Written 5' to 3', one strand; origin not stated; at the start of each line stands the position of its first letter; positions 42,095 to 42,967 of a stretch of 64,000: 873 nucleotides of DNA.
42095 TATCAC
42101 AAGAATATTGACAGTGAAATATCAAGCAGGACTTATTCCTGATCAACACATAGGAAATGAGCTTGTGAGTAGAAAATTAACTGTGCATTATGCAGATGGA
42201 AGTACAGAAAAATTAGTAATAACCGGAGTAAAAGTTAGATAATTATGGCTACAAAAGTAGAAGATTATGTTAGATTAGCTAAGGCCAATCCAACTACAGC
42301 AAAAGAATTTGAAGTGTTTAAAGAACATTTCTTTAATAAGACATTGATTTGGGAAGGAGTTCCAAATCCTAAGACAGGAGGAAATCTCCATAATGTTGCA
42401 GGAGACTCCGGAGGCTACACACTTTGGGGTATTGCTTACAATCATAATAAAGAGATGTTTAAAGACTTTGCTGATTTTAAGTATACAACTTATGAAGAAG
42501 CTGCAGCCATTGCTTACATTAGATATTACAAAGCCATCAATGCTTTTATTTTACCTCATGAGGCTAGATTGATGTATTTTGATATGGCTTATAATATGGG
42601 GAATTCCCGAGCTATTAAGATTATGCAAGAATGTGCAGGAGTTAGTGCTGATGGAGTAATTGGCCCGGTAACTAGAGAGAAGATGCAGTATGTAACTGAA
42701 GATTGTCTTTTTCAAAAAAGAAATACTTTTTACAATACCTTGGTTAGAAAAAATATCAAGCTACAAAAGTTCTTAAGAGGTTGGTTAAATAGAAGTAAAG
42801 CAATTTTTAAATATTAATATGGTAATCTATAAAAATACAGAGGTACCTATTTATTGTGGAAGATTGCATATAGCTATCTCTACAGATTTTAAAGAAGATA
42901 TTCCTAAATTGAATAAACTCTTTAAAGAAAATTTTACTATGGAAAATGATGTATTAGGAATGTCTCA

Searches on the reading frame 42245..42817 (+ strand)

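Call 43: search_protein_families(library=phrogs, proteins=[window:42245-42817:+], max_evalue=0.00001)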
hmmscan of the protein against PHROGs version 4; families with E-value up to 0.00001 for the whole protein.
window:42245-42817:+ (190 aa): 1 family
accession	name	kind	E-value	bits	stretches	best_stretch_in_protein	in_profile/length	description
phrog_315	-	lysis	2e-33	116.8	1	27-189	336-489/677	endolysin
